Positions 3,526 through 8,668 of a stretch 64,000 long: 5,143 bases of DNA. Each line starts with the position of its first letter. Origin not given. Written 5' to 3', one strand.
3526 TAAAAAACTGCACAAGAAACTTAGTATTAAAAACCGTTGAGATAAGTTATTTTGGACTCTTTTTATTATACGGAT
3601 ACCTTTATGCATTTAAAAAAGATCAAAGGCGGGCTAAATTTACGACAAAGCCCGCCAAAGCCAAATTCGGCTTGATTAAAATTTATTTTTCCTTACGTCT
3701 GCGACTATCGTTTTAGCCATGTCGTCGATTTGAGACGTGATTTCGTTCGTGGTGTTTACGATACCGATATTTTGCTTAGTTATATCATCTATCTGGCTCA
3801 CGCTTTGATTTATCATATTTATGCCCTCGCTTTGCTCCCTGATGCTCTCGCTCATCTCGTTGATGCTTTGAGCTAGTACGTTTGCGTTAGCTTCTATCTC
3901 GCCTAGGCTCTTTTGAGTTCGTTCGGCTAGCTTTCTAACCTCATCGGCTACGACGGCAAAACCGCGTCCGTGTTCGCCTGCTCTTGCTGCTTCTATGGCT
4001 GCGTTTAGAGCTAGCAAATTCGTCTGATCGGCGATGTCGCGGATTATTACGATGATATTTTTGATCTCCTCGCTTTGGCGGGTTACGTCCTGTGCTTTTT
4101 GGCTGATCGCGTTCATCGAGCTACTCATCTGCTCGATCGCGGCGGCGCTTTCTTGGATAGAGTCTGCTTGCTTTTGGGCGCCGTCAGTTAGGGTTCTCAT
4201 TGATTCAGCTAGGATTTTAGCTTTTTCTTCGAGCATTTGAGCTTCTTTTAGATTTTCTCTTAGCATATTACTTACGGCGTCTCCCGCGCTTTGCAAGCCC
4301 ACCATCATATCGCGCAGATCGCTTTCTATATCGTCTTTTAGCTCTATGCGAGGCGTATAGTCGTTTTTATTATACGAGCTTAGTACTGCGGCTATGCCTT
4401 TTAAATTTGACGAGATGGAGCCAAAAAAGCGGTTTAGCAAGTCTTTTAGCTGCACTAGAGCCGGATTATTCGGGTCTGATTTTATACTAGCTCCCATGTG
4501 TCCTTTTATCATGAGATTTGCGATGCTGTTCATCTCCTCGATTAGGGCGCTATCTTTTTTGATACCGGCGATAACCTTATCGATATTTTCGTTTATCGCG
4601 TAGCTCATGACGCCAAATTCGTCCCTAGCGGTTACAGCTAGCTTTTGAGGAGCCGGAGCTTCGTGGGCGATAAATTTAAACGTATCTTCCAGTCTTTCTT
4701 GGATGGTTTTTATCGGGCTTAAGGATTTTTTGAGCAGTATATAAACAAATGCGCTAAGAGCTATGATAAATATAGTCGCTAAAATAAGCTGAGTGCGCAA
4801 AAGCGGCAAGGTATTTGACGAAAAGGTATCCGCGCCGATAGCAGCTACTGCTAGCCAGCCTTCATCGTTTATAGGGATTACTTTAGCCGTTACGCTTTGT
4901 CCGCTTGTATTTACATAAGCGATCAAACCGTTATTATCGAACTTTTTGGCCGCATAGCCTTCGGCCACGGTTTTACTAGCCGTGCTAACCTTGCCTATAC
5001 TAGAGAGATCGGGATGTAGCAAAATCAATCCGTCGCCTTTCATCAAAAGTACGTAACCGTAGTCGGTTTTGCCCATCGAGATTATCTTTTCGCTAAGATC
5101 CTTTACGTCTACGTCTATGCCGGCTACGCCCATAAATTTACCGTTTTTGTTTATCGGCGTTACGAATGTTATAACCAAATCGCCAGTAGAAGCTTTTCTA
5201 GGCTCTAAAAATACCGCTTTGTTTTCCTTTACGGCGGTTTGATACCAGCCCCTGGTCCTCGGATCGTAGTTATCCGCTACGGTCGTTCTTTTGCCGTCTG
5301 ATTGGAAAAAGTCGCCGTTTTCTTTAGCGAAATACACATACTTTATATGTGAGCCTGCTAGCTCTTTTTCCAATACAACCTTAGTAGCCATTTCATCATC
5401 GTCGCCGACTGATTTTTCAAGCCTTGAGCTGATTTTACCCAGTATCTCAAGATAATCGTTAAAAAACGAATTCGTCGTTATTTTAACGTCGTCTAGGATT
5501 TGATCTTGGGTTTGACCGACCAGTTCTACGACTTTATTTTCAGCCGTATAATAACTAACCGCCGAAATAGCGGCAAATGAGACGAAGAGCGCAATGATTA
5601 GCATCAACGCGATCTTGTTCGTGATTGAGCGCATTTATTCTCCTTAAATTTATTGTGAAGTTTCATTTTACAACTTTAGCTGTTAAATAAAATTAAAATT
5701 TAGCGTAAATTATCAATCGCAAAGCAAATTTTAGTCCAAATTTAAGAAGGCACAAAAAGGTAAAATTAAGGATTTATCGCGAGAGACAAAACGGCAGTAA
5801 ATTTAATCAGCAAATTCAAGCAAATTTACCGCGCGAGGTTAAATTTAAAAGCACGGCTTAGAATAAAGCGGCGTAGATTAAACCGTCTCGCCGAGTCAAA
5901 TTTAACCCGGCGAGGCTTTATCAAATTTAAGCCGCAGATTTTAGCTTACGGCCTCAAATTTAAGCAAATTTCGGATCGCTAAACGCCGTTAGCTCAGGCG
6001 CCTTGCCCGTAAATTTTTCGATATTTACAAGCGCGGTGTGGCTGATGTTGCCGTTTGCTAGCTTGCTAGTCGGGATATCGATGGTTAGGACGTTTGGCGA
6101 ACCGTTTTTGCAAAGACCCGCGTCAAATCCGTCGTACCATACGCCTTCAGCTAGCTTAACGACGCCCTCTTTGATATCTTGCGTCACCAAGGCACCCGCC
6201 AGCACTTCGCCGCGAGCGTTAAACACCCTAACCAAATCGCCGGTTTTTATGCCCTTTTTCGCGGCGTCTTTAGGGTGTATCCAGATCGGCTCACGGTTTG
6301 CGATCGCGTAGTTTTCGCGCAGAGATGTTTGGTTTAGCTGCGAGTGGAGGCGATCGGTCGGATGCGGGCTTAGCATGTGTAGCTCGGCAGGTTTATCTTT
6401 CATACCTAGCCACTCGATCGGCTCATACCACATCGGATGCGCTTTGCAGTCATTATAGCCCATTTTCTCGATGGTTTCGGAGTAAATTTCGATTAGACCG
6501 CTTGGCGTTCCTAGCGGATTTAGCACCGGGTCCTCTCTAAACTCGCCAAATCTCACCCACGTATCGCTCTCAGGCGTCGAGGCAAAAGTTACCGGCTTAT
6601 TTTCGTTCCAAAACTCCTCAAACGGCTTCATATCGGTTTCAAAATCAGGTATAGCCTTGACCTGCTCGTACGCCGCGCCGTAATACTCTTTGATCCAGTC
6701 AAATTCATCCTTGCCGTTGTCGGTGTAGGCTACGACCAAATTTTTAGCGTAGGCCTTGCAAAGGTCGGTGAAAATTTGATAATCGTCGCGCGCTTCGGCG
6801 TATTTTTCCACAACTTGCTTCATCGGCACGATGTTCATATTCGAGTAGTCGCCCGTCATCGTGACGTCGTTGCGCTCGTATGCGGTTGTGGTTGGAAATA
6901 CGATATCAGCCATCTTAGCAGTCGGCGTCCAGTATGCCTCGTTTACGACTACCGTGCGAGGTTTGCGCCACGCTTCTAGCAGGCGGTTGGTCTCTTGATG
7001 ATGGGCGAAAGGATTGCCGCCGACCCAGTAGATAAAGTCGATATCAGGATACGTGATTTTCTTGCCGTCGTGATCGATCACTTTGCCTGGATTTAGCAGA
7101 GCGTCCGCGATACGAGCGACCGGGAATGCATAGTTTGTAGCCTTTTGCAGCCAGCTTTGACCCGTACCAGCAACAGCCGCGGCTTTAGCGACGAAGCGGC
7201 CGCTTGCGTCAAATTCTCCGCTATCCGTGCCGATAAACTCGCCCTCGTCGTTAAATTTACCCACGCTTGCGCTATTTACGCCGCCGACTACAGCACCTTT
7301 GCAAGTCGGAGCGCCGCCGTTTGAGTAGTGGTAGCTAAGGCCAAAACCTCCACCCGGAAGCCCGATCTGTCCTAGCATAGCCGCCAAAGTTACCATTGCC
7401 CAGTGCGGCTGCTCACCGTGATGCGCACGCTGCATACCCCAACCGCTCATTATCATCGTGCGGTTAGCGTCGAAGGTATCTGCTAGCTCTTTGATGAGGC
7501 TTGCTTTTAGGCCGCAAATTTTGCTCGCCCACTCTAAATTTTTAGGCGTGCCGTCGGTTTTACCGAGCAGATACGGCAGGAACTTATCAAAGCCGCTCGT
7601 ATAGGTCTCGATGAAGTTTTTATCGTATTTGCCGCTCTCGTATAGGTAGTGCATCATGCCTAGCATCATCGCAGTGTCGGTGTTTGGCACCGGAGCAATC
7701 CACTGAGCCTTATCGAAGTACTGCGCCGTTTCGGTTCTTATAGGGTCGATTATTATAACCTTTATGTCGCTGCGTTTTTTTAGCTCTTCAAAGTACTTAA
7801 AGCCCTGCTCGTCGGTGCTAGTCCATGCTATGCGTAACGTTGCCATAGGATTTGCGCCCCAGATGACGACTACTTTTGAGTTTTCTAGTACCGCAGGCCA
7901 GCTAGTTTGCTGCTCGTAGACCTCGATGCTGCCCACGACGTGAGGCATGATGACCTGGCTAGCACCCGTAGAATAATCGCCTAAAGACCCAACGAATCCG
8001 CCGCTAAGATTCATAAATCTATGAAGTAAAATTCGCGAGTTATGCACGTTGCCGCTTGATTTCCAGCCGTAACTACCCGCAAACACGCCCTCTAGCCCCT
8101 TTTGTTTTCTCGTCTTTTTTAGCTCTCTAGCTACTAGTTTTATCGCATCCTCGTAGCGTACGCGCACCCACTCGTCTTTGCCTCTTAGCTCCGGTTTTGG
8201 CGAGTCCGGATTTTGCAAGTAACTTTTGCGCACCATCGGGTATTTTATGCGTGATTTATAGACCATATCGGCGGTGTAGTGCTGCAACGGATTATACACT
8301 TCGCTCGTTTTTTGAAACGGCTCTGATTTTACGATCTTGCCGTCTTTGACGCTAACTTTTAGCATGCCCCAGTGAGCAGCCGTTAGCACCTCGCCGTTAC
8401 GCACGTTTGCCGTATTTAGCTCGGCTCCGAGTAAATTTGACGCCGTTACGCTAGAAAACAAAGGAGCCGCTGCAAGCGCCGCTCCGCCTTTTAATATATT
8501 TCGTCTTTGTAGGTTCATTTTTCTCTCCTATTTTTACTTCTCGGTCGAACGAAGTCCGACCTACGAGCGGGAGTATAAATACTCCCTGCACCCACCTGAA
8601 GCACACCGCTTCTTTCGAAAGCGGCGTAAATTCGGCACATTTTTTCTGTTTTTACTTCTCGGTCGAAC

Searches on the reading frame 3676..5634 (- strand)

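Call 7: search_protein_families(library=pfam, proteins=[window:3676-5634:-])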
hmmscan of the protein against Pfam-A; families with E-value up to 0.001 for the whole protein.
window:3676-5634:- (652 aa): 4 families
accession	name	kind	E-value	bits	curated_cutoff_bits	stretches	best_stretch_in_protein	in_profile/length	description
PF00015.26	MCPsignal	-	4e-35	121.6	34.6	1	486-642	4-150/172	Methyl-accepting chemotaxis protein (MCP) signalling domain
PF02743.24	dCache_1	-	2.6e-23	83.3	45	1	40-262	4-237/240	Cache domain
PF22673.2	MCP-like_PDC_1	-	8.2e-13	49.2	27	1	72-182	5-113/113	Methyl-accepting chemotaxis protein-like, first PDC sensor domain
PF10157.14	BORCS6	-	0.00015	22.3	35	0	466-527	32-93/101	BLOC-1-related complex sub-unit 6 C-terminal helix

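Call 8: search_protein_families(library=ncbifam, proteins=[window:3676-5634:-])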
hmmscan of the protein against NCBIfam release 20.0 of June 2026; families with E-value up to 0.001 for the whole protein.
window:3676-5634:- (652 aa): 9 families
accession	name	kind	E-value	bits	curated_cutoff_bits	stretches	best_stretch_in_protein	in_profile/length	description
NF050802.1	AspChtxCcaA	equivalog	1.1e-105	354.6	1300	1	159-652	200-700/700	aspartate chemotaxis receptor CcaA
NF058645.1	MCPCtpMPsAe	equivalog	3e-34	118.7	900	2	451-641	315-505/558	methyl-accepting chemotaxis protein CtpM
NF041847.1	transduc_aer2_vibrio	equivalog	1.2e-23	83.3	1200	2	515-581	589-655/804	aerotaxis transducer Aer2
NF007309.0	PRK09793.1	equivalog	3.5e-23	82.4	903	1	481-581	311-414/533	methyl-accepting chemotaxis protein IV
NF047851.1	MCPCitTducer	equivalog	6.2e-23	81.7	900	2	464-582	297-418/553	methyl-accepting chemotaxis citrate transducer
NF011622.0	PRK15048.1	equivalog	3.3e-21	76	900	1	464-582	296-417/553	methyl-accepting chemotaxis protein II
NF011615.0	PRK15041.1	equivalog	1.5e-20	73.4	947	1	463-581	297-418/554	methyl-accepting chemotaxis protein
NF052458.1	PhdiestGepA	equivalog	8.1e-07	27.6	1200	1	117-221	157-263/840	phosphodiesterase GepA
TIGR02168.1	SMC_prok_B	equivalog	0.00022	19.1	567.35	1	438-617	710-893/1181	chromosome segregation protein SMC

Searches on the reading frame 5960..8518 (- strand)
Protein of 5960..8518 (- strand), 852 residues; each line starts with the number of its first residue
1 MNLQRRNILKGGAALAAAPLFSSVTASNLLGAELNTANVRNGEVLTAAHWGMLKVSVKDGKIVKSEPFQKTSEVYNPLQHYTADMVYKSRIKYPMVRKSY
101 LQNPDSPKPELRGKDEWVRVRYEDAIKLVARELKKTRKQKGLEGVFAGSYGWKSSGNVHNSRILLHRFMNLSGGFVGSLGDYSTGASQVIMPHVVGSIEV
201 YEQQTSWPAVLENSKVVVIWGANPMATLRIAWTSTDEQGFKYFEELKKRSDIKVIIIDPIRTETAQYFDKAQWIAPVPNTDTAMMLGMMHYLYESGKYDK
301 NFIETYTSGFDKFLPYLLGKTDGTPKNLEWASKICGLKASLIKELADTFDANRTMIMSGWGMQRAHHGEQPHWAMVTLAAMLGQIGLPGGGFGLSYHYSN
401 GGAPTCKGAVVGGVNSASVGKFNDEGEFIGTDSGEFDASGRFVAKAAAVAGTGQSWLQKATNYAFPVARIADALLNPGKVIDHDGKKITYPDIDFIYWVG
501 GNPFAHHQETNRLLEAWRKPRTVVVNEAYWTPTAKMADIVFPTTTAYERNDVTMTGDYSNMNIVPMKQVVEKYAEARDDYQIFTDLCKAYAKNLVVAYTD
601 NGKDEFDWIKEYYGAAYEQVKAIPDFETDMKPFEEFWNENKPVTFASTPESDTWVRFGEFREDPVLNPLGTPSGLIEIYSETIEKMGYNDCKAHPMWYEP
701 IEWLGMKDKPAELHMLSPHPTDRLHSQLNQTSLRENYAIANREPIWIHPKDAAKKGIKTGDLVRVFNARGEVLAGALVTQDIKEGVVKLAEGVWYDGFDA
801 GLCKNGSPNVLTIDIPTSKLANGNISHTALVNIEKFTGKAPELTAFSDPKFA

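Call 7: search_protein_families(library=pfam, proteins=[window:5960-8518:-])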
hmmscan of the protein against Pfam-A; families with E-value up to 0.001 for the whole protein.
window:5960-8518:- (852 aa): 4 families
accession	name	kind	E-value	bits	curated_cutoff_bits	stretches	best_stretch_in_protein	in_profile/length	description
PF00384.28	Molybdopterin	-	2.1e-72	244.5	24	1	90-588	1-352/353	Molybdopterin oxidoreductase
PF01568.27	Molydop_binding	-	3.8e-26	91.7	26.8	1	713-827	1-107/110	Molydopterin dinucleotide binding domain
PF18364.6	Molybdopterin_N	-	4.5e-15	55.7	26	1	46-87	1-41/41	Molybdopterin oxidoreductase N-terminal domain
PF10518.14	TAT_signal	-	0.00022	21.4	22.7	1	3-21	2-20/21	TAT (twin-arginine translocation) pathway signal sequence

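Call 8: search_protein_families(library=ncbifam, proteins=[window:5960-8518:-])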
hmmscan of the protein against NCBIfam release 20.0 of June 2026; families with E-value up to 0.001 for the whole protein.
window:5960-8518:- (852 aa): 25 families
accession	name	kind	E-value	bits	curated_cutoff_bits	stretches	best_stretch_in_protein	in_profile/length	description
TIGR00509.1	bisC_fam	subfamily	0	1085.3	1017.55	2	445-850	365-768/772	molybdopterin guanine dinucleotide-containing S/N-oxide reductase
NF011682.0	PRK15102.1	equivalog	1.5e-261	870.1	909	1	1-850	2-824/829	trimethylamine-N-oxide reductase TorA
TIGR02164.1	torA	equivalog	5.7e-251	835.1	1465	1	1-849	1-819/824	trimethylamine-N-oxide reductase TorA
TIGR02166.1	dmsA_ynfE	subfamily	6.5e-107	358.5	777.7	2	3-393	1-399/794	DMSO/selenate family reductase complex A subunit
NF011566.1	PRK14990.1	exception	1.1e-76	258.5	1600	2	493-835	475-813/814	dimethylsulfoxide reductase subunit A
NF041885.1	selenate_YnfE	exception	2.8e-76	257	1675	2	492-835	461-804/805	selenate/tellurate reductase subunit YnfE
NF041884.1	selenate_YnfF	exception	9.5e-75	252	1650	2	87-393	92-399/798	selenate/tellurate reductase subunit YnfF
TIGR01591.1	Fdh-alpha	equivalog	5.2e-45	153.7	666.25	3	53-392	12-318/672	formate dehydrogenase subunit alpha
NF012032.0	PRK15488.1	equivalog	1.2e-40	139.2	694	2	111-392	108-362/759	thiosulfate reductase PhsA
TIGR03479.1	DMSO_red_II_alp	subfamily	7.8e-33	113.6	984.75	3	327-589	399-642/913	molybdopterin-dependent oxidoreductase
NF047855.1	AssmNtatRedNasC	equivalog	4.7e-29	101.2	1100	2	108-401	80-352/708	assimilatory nitrate reductase catalytic subunit NasC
NF041323.1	Nitr_red_NasA_Halo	equivalog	8.3e-25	87.4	1000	2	212-399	151-319/673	assimilatory nitrate reductase NasA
TIGR01580.1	narG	equivalog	1.4e-19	69.3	1084.15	3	110-300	150-321/1235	nitrate reductase subunit alpha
TIGR01553.1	formate-DH-alph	equivalog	3.1e-19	68.3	814.2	2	108-309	111-306/1009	formate dehydrogenase-N subunit alpha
TIGR02693.1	arsenite_ox_L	equivalog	2.1e-17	62.4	359.05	2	523-804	509-785/806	arsenate reductase (azurin) large subunit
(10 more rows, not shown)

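Call 18: find_homologous_proteins(query=window:5960-8518:-, max_evalue=1e-100)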
Query window:5960-8518:- (852 aa): 5259 proteins with E <= 1e-100 among 8000 candidates; the best 120 are listed.
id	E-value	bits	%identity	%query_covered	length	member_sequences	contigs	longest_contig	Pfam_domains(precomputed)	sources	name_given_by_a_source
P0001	0.0e+0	1970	98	100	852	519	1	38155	PF00384.28,PF18364.7,PF01568.28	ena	-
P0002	0.0e+0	1743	86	100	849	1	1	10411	PF00384.28,PF18364.7,PF01568.28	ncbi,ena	-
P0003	0.0e+0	1742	86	100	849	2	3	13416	PF00384.28,PF18364.7,PF01568.28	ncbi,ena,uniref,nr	ncbi:molybdopterin-dependent oxidoreductase [Campylobacter rectus]|uniref:molybdopterin-dependent ox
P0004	0.0e+0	1714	85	100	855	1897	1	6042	PF00384.28,PF18364.7,PF01568.28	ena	-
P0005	0.0e+0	1672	82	100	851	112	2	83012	PF00384.28,PF18364.7,PF01568.28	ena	-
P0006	0.0e+0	1658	82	100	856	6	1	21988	PF00384.28,PF18364.7,PF01568.28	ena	-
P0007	0.0e+0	1656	81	100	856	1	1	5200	PF00384.28,PF18364.7,PF01568.28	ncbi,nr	ncbi:MAG: molybdopterin-dependent oxidoreductase [Campylobacter sp.]|nr:molybdopterin-dependent oxid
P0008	0.0e+0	1654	82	100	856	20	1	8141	PF00384.28,PF18364.7,PF01568.28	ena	-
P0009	0.0e+0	1636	81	100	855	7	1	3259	PF00384.28,PF18364.7,PF01568.28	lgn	-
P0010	0.0e+0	1623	80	100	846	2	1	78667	PF00384.28,PF18364.7,PF01568.28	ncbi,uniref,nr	ncbi:molybdopterin-dependent oxidoreductase [Campylobacter gastrosuis]|uniref:Molybdopterin-dependen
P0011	0.0e+0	1613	79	100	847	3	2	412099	PF00384.28,PF18364.7,PF01568.28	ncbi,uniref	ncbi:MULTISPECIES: molybdopterin-dependent oxidoreductase [unclassified Campylobacter]|uniref:molybd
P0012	0.0e+0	1609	80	100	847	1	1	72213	PF00384.28,PF18364.7,PF01568.28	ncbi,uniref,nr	ncbi:Trimethylamine-N-oxide reductase 2 [Campylobacter majalis]|uniref:Trimethylamine-N-oxide reduct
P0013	0.0e+0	1599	79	100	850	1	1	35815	PF00384.28,PF18364.7,PF01568.28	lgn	-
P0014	0.0e+0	1562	77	99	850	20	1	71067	PF00384.28,PF18364.7,PF01568.28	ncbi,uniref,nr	ncbi:molybdopterin-dependent oxidoreductase [Campylobacter pinnipediorum]|uniref:molybdopterin-depen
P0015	0.0e+0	1526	76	100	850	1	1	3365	PF00384.28,PF18364.7,PF01568.28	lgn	-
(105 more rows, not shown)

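Call 19: find_encoding_contigs(protein=P0003, flank=3000, max_places=2)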
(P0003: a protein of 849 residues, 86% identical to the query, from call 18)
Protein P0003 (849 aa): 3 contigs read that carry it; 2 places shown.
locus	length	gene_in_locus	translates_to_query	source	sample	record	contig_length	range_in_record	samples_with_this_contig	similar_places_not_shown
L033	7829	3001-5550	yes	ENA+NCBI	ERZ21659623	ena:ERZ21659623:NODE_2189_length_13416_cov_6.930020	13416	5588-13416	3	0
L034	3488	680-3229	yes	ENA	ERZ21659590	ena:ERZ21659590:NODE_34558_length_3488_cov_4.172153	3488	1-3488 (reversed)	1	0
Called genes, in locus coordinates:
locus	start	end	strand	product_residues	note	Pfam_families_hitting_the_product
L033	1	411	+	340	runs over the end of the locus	PF00926:DHBP_synthase, PF00925:GTP_cyclohydro2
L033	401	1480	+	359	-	PF02518:HATPase_c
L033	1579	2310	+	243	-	PF00072:Response_reg, PF00486:Trans_reg_C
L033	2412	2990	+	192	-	-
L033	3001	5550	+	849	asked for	PF18364:Molybdopterin_N, PF00384:Molybdopterin, PF01568:Molydop_binding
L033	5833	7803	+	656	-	PF02743:dCache_1, PF22673:MCP-like_PDC_1, PF00015:MCPsignal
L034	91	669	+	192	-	-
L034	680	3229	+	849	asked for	PF18364:Molybdopterin_N, PF00384:Molybdopterin, PF01568:Molydop_binding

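Call 20: find_encoding_contigs(protein=P0004, flank=3000, max_places=2)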
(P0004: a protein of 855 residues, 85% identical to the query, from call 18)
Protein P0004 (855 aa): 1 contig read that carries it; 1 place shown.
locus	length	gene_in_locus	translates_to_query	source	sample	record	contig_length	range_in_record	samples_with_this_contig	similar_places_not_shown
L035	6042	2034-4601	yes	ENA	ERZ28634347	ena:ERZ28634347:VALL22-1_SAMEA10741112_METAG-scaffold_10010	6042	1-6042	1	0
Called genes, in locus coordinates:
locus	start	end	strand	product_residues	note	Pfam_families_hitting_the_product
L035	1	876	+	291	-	?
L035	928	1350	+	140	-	PF00892:EamA, PF06027:SLC35F (faint)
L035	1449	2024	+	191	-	-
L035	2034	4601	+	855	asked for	PF18364:Molybdopterin_N, PF00384:Molybdopterin, PF01568:Molydop_binding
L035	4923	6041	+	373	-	?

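Call 21: find_encoding_contigs(protein=P0005, flank=3000, max_places=2)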
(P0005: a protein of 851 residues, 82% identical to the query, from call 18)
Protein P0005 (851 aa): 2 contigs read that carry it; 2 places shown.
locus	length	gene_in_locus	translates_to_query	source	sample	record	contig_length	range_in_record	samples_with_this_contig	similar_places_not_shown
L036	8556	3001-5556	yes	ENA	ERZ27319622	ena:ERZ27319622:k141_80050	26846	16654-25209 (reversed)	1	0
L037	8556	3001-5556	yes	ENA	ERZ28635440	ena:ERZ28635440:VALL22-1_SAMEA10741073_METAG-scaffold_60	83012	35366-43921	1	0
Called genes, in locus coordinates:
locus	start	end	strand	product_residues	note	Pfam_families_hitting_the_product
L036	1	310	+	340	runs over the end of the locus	PF00926:DHBP_synthase, PF00925:GTP_cyclohydro2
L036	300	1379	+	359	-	PF02518:HATPase_c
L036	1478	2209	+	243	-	PF00072:Response_reg, PF00486:Trans_reg_C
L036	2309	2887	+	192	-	-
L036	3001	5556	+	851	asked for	PF18364:Molybdopterin_N, PF00384:Molybdopterin, PF01568:Molydop_binding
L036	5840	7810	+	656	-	PF02743:dCache_1, PF22673:MCP-like_PDC_1, PF00015:MCPsignal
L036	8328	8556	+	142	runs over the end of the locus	PF00892:EamA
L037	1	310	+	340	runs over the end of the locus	PF00926:DHBP_synthase, PF00925:GTP_cyclohydro2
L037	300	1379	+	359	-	PF02518:HATPase_c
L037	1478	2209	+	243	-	PF00072:Response_reg, PF00486:Trans_reg_C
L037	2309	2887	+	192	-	-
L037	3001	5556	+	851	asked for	PF18364:Molybdopterin_N, PF00384:Molybdopterin, PF01568:Molydop_binding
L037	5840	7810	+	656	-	PF02743:dCache_1, PF22673:MCP-like_PDC_1, PF00015:MCPsignal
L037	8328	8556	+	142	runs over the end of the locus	PF00892:EamA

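Call 24: find_encoding_contigs(protein=P0001, flank=2500, max_places=10)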
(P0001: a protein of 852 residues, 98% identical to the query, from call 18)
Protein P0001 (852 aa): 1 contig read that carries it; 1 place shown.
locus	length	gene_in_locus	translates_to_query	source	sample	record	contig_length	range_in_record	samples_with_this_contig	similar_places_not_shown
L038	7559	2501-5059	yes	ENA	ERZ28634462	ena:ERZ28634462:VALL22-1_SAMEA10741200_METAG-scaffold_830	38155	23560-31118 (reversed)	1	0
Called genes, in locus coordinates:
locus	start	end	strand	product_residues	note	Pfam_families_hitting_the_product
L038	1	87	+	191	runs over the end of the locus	PF18364:Molybdopterin_N, PF00384:Molybdopterin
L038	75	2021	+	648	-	PF00384:Molybdopterin, PF01568:Molydop_binding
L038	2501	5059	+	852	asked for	PF18364:Molybdopterin_N, PF00384:Molybdopterin, PF01568:Molydop_binding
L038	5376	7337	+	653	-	PF02743:dCache_1, PF22673:MCP-like_PDC_1, PF00015:MCPsignal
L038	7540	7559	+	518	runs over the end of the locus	PF12161:HsdM_N, PF01170:UPF0020 (faint), PF02384:N6_Mtase, PF05175:MTS (faint)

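Call 41: list_cluster_members(proteins=[P0001, P0004, P0005])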
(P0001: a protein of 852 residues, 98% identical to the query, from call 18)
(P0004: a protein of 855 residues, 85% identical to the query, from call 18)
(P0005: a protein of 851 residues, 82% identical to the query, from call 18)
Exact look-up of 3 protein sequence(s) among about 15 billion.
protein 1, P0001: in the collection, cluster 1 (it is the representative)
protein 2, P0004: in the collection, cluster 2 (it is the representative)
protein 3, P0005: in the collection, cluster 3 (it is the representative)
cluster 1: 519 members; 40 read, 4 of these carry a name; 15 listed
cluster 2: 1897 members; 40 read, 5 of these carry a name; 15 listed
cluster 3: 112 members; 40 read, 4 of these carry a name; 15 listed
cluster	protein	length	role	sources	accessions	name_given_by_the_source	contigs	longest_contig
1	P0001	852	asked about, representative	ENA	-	-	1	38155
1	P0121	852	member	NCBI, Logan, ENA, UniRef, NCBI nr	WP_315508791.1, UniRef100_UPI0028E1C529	molybdopterin-dependent oxidoreductase [Campylobacter showae] | molybdopterin-dependent oxidoreductase n=1 Tax=Campylobacter showae TaxID=204 ...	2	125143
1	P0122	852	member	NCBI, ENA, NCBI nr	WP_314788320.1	molybdopterin-dependent oxidoreductase [uncultured Campylobacter sp.]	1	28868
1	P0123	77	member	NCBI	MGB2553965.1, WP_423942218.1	molybdopterin-dependent oxidoreductase, partial [Campylobacter sp. MOP51]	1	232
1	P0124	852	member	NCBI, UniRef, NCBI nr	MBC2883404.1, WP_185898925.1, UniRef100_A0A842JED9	molybdopterin-dependent oxidoreductase [Campylobacter sp. Marseille-Q3452] | trimethylamine-N-oxide reductase n=1 Tax=Campylobacter massiliensis TaxID=2762557 ... | molybdopterin-dependent oxidoreductase [Campylobacter massiliensis]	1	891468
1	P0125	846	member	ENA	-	-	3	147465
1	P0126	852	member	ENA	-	-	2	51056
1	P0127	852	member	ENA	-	-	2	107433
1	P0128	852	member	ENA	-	-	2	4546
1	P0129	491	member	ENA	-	-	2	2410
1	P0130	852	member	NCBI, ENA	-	-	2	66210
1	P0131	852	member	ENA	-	-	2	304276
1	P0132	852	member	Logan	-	-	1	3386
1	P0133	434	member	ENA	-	-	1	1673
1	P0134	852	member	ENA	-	-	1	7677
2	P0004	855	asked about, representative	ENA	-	-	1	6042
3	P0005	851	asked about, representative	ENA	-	-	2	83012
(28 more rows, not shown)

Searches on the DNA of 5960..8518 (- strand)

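Call 35: search_rna_families(sources=[L016, L006, L010, L008, L038], threshold=evalue, max_evalue=1)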
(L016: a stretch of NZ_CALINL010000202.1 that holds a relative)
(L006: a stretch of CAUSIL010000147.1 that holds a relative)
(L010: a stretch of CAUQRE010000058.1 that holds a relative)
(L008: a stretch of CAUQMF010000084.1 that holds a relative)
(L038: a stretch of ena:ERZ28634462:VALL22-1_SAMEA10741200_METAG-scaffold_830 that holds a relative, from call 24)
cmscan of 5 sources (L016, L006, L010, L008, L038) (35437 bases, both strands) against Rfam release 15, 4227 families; matches with E-value up to 1: 1.
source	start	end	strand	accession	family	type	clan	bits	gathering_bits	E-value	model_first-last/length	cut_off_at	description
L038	6704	6817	+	RF00114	S15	Cis-reg; leader;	CL00121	23.2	39.5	0.21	1-117/117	no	Ribosomal S15 leader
